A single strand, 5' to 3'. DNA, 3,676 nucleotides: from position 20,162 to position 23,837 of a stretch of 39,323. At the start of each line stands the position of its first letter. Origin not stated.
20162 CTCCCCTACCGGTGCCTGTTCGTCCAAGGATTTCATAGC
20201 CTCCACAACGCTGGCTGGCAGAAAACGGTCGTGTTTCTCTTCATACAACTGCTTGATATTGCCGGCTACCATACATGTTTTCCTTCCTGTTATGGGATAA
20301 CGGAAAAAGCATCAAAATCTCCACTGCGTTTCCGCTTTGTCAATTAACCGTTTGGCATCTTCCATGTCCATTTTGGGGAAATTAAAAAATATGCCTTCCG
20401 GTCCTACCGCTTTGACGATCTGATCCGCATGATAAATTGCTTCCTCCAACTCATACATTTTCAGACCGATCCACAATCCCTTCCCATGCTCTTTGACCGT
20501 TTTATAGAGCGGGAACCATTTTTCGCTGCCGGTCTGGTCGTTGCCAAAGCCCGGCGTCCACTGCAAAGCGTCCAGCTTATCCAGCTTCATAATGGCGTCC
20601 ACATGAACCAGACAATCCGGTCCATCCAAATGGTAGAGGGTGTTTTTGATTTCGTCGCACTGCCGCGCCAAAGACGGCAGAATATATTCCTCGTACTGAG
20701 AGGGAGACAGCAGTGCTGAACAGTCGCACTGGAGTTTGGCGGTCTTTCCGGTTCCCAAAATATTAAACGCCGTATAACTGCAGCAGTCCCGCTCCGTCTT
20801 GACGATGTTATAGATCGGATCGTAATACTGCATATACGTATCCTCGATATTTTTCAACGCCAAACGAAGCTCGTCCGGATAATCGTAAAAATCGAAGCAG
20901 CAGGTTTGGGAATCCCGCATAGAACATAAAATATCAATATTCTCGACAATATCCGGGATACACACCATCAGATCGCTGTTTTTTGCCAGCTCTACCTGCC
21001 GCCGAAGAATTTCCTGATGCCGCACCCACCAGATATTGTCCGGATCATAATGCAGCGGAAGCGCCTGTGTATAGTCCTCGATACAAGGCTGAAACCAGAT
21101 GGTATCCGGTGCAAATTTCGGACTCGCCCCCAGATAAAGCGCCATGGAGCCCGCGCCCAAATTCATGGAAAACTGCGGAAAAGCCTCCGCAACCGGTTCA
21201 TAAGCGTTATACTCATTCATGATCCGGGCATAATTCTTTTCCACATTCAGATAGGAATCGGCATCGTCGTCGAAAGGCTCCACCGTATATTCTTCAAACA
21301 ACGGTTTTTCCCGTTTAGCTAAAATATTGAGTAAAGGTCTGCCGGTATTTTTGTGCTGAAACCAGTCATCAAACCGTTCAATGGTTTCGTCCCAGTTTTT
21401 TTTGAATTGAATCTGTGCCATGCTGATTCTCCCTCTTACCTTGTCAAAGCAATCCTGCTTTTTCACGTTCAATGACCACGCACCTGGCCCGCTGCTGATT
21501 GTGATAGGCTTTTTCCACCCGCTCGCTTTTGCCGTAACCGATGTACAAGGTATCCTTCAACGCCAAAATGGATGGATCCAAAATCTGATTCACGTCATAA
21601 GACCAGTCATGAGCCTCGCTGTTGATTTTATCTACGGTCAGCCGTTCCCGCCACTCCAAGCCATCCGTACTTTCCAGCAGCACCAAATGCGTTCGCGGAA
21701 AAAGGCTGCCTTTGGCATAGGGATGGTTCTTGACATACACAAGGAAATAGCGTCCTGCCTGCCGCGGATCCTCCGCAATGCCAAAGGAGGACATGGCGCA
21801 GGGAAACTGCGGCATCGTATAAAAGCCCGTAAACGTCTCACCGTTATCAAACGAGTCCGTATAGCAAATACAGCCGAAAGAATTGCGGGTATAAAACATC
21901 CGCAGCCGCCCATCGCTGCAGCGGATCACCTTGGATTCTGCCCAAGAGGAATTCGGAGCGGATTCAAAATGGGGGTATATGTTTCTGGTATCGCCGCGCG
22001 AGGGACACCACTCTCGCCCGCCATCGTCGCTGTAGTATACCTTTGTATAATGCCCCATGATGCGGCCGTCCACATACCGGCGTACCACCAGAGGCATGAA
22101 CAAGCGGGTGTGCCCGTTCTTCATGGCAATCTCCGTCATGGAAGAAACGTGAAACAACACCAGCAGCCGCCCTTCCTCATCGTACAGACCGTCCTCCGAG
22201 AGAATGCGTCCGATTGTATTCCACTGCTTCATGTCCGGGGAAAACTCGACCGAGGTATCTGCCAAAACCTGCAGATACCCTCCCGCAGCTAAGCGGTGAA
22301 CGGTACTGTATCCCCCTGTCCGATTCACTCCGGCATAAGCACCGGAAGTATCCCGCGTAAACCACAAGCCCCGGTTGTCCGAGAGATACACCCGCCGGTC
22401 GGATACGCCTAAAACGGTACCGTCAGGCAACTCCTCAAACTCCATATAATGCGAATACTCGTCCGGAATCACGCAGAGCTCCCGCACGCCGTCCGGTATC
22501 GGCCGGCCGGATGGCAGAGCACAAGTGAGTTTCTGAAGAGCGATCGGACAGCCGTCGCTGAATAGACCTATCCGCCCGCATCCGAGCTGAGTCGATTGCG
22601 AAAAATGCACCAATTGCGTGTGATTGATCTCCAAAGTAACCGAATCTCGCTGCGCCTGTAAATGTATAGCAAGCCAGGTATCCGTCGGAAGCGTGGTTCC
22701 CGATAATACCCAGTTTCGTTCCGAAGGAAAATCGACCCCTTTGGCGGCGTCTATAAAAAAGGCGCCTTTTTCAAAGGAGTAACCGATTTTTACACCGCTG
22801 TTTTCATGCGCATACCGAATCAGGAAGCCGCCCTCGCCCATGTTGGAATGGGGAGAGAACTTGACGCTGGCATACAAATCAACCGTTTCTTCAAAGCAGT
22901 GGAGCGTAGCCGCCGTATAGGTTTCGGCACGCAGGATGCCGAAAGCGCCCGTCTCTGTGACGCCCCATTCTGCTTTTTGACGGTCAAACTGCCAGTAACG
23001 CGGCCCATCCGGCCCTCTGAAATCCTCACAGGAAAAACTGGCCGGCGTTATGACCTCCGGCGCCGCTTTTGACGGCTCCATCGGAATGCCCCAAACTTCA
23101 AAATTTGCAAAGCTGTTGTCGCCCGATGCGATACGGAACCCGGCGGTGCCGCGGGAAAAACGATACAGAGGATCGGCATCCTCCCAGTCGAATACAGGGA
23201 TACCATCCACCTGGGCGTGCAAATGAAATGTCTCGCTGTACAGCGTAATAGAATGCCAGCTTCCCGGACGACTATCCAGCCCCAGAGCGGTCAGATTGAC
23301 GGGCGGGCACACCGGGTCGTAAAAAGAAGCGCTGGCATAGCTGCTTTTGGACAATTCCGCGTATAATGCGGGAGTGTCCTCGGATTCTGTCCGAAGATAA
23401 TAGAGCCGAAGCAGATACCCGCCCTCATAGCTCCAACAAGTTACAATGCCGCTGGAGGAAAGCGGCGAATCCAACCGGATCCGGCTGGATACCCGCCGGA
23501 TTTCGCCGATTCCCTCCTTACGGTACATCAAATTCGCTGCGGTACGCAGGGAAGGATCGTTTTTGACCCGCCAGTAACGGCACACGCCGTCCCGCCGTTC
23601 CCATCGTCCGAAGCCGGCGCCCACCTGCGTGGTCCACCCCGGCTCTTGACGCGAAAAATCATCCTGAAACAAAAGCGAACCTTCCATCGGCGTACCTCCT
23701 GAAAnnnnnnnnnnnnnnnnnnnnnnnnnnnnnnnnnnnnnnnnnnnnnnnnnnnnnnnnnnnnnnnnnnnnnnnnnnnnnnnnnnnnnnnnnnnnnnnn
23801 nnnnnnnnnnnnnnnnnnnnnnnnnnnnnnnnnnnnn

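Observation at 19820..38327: Eleven-gene nan-like string: NanA + YhcH + ABC importer + redox enzyme coupled to non-canonical BNR propellers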

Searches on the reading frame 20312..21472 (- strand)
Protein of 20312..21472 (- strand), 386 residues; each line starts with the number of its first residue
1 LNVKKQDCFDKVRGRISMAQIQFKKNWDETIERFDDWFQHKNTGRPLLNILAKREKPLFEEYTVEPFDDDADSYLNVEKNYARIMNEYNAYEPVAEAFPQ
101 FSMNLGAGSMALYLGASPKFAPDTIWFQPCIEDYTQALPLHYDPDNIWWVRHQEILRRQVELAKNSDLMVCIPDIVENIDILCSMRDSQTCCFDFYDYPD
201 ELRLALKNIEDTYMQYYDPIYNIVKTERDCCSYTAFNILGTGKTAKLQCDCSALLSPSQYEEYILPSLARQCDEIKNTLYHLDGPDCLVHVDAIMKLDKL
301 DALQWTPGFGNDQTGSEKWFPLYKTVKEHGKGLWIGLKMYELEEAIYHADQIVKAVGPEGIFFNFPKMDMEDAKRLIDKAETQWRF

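Call 4: search_protein_families(library=pfam, proteins=[window:20312-21472:-], max_evalue=0.01)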
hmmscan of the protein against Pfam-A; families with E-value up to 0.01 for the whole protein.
window:20312-21472:- (386 aa): 0 families

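Call 6: search_protein_families(library=ncbifam, proteins=[window:20312-21472:-], max_evalue=0.01)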
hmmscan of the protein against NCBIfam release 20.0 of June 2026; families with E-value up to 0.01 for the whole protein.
window:20312-21472:- (386 aa): 0 families

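Call 20: search_solved_structures(query=window:20312-21424:-, max_evalue=1, show_alignments=0)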
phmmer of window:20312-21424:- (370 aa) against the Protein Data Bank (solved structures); distinct sequences matched with E-value up to 1: 3.
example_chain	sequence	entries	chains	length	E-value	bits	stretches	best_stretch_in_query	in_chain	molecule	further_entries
8kc5_A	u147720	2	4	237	0.026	17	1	308-362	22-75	De novo design protein -T09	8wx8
2o42_A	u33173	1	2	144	0.8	12.1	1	189-233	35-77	M11L protein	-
2jbx_A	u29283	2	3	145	0.82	12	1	189-233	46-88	M11L PROTEIN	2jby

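Call 69: find_homologous_proteins(query=window:20312-21424:-, max_evalue=0.00001)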
Query window:20312-21424:- (370 aa): 620 proteins with E <= 0.00001 among 2764 candidates; the best 120 are listed.
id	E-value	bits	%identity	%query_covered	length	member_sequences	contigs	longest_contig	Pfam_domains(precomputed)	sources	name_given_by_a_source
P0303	4.1e-258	874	99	100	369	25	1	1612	-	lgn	-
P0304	1.0e-161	557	62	100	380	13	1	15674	-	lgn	-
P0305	1.4e-154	533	59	100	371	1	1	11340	-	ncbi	-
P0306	1.6e-149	517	57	100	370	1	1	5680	-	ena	-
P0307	4.9e-148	512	57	99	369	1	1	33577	-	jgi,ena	-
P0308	2.1e-147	510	58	99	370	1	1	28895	-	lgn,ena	-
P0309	5.3e-146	505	57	99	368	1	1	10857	-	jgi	-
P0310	8.1e-146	504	58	99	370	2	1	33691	-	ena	-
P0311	1.2e-145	504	56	98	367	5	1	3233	-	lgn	-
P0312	3.2e-145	502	59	99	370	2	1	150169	-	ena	-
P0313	1.2e-142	494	58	97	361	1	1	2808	-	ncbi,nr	ncbi:MAG: hypothetical protein FWF49_06090, partial [Oscillospiraceae bacterium]|nr:hypothetical pro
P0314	1.4e-138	480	57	99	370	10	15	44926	-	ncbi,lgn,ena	-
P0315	6.5e-138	478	55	99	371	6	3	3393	-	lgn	-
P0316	2.4e-137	476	54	99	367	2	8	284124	-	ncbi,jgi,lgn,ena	-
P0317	9.4e-137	474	57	95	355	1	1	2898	-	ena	-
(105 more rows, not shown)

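Call 70: find_encoding_contigs(protein=P0316, flank=10000, max_places=3)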
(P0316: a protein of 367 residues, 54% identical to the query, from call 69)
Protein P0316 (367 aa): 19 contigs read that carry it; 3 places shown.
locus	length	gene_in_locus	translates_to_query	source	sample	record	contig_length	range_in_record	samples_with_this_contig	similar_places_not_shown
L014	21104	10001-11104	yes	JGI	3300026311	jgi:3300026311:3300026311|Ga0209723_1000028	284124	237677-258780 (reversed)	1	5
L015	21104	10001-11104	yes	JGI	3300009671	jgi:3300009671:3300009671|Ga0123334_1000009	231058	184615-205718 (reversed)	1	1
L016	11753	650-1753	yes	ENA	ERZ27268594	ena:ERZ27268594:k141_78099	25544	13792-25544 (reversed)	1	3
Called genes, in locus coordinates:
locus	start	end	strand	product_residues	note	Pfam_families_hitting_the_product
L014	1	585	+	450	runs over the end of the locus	PF16656:Pur_ac_phosph_N (weak), PF00149:Metallophos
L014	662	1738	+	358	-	PF13859:BNR_3 (faint), PF13088:BNR_2, PF02012:BNR (faint)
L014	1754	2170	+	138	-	PF12682:Flavodoxin_4, PF12724:Flavodoxin_5 (faint)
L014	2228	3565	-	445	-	PF19789:DUF6273, PF00404:Dockerin_1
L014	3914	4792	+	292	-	PF20434:BD-FAE, PF12146:Hydrolase_4 (faint), PF07859:Abhydrolase_3, PF00326:Peptidase_S9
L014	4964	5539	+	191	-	PF00583:Acetyltransf_1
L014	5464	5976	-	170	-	PF02559:CarD_TRCF_RID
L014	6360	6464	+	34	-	-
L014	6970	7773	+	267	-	-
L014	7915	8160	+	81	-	-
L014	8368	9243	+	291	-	-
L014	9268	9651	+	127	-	-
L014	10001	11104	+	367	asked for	-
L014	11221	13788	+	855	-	-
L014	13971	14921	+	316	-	PF00149:Metallophos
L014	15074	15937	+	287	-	PF01261:AP_endonuc_2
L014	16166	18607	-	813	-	PF02861:Clp_N, PF23569:NBD_SMAX1 (weak), PF00004:AAA, PF17871:AAA_lid_9, PF00004:AAA (weak), PF07724:AAA_2, PF07728:AAA_5, PF10431:ClpB_D2-small, +7 more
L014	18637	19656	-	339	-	PF00217:ATP-gua_Ptrans, PF27454:McsB_C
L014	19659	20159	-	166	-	PF02151:UVR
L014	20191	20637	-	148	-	PF05848:CtsR, PF17727:CtsR_C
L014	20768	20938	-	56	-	-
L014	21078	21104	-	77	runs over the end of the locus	-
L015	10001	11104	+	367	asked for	-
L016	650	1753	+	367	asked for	-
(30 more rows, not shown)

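Call 97: search_protein_families(library=pfam, proteins=[window:20312-21421:-], max_evalue=5)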
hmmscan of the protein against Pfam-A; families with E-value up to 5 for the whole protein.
window:20312-21421:- (369 aa): 1 family
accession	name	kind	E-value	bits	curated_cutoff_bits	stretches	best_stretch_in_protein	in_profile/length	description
PF01208.23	URO-D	-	0.071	12.5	23.9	1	236-261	210-235/346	Uroporphyrinogen decarboxylase (URO-D)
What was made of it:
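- Tried and rejected: The 369-aa protein has no solved relative (call 20) and only a non-significant URO-D hit (E 0.07, call 97).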

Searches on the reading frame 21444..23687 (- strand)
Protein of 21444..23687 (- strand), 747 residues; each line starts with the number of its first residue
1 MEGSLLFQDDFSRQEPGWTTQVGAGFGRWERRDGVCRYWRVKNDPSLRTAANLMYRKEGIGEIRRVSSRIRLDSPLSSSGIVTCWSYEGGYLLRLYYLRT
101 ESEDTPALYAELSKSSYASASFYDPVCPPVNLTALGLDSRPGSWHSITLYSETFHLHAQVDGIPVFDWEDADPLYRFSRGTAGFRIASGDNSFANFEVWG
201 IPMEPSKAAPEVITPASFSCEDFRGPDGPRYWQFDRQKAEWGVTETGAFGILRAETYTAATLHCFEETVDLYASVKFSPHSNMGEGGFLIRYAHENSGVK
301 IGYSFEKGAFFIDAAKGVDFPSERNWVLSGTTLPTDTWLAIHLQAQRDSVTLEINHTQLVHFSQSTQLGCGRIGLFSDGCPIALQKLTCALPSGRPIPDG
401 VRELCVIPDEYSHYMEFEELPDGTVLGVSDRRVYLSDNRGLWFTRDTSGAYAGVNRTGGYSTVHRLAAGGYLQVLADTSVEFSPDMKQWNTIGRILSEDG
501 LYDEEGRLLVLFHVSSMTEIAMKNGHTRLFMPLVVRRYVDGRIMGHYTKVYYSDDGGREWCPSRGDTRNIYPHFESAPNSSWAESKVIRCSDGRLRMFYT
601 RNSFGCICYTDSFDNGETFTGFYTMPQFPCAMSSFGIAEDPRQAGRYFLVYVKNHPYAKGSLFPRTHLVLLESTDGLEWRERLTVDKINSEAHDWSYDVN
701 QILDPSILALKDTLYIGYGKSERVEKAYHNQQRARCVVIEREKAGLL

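Call 4: search_protein_families(library=pfam, proteins=[window:21444-23687:-], max_evalue=0.01)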
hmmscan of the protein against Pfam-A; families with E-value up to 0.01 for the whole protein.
window:21444-23687:- (747 aa): 2 families
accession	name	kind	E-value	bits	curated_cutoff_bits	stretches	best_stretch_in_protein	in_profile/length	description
PF13088.12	BNR_2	-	2.6e-07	30.7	31.4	1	520-689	117-258/277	BNR repeat-like domain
PF06439.18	3keto-disac_hyd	-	0.00022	21.8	26.8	0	17-197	13-185/187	3-keto-disaccharide hydrolase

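Call 6: search_protein_families(library=ncbifam, proteins=[window:21444-23687:-], max_evalue=0.01)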
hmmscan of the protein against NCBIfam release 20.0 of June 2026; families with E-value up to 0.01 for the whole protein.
window:21444-23687:- (747 aa): 0 families

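Call 10: find_homologous_proteins(query=window:21444-23687:-, max_evalue=0.001)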
Query window:21444-23687:- (747 aa): 3 proteins with E <= 0.001 among 8000 candidates.
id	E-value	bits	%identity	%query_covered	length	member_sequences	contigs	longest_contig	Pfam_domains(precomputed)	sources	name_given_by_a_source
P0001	0.0e+0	1766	99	100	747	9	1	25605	PF13088.13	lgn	-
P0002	0.0e+0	1331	73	100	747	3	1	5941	PF13088.13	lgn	-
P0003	0.0e+0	1243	70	100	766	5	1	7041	PF06439.19,PF13088.13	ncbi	-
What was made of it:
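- Tried and rejected: The word-indexed homologue search for the 747-aa protein found only 3 relatives (call 10).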

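Call 11: find_encoding_contigs(protein=P0003, flank=10000, max_places=4)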
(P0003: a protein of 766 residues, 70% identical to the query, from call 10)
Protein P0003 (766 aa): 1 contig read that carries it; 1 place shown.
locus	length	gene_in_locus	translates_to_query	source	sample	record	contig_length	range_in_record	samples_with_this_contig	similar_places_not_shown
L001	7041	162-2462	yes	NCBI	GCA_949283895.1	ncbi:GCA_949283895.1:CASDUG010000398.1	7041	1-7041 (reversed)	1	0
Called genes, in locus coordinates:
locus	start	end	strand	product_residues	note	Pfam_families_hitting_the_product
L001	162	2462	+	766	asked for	PF06439:3keto-disac_hyd (faint), PF13088:BNR_2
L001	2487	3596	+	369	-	-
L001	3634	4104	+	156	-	PF04074:DUF386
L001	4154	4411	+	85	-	-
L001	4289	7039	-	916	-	?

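Call 12: find_encoding_contigs(protein=P0001, flank=10000, max_places=4)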
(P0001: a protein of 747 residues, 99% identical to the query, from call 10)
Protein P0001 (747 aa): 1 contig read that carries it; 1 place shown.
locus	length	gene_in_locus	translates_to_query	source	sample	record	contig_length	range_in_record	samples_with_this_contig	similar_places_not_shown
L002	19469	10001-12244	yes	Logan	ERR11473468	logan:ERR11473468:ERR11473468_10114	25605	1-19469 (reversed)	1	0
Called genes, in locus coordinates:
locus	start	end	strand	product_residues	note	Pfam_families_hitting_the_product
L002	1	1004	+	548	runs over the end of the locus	-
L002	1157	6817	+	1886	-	PF06439:3keto-disac_hyd (faint), PF19763:DUF6250 (faint), PF21708:Glyco_hydro_59_C (faint), PF07523:Big_3 (weak), PF13088:BNR_2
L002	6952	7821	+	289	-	PF00701:DHDPS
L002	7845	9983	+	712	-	PF06439:3keto-disac_hyd (weak), PF13385:Laminin_G_3 (faint), PF21708:Glyco_hydro_59_C (faint), PF22925:TS_C (faint), PF19763:DUF6250 (faint), PF06439:3keto-disac_hyd (weak)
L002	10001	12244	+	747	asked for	PF13088:BNR_2 (weak)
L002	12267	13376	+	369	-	-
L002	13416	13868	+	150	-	PF04074:DUF386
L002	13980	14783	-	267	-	PF01261:AP_endonuc_2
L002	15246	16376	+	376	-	PF01497:Peripla_BP_2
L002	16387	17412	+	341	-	PF01032:FecCD, PF00950:ABC-3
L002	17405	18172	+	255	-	PF00005:ABC_tran, PF02463:SMC_N (weak), PF13304:AAA_21 (faint)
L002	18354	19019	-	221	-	PF01813:ATP-synt_D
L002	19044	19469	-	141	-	?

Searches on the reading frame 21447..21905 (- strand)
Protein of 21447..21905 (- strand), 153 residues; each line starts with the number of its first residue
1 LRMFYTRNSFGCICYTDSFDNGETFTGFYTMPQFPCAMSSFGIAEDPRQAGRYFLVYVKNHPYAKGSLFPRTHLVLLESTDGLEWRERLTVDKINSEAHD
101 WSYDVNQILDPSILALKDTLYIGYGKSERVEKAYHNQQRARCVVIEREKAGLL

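Call 50: search_solved_structures(query=window:21447-21905:-, max_evalue=10, show_alignments=5)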
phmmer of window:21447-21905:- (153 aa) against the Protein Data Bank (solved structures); distinct sequences matched with E-value up to 10: 3.
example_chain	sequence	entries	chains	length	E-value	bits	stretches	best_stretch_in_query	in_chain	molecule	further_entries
2jpd_A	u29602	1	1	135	0.92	12.8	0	41-80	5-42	DNA excision repair protein ERCC-1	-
2a1i_A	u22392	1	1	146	1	12.6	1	40-79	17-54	DNA excision repair protein ERCC-1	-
2jnw_A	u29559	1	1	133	1.3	12.3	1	40-80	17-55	DNA excision repair protein ERCC-1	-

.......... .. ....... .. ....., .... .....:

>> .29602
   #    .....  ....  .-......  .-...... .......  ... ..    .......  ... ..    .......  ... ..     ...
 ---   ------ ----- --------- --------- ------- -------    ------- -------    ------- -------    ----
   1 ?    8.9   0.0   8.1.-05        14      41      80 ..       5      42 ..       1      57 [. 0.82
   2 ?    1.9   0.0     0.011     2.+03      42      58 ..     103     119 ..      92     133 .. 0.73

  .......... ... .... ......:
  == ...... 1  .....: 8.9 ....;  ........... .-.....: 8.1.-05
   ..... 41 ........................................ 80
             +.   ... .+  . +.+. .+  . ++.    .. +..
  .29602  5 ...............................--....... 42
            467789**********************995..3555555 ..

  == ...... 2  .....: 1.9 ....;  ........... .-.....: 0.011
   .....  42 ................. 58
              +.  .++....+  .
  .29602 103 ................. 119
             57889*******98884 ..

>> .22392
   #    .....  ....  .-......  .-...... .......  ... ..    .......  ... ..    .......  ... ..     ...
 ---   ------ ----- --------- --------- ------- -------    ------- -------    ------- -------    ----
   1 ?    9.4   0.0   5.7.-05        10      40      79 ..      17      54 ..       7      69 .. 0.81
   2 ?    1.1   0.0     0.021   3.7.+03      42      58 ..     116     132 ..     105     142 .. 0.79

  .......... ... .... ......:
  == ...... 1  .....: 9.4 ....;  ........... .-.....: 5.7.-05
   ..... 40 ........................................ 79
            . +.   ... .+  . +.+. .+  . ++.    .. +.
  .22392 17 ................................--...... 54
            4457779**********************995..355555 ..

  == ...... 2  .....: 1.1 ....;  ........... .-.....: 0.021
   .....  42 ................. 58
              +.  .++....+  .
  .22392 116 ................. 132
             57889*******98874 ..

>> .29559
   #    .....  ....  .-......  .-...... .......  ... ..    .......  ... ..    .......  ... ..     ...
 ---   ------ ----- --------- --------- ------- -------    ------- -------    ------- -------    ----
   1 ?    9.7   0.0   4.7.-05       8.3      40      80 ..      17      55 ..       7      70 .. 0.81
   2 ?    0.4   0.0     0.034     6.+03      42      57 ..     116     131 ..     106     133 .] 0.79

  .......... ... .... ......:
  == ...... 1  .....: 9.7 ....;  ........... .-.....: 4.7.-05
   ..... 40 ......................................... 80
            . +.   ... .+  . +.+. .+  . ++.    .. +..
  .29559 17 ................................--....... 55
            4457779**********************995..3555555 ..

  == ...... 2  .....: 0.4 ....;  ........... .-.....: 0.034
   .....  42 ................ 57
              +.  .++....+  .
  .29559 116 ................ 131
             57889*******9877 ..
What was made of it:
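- The N- and C-terminal thirds of the propeller have no sequence similarity to solved sialidases (call 50).
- Tried and rejected: A search of the C-terminal third of the propeller against PDB sequences gave no meaningful hit (call 50).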
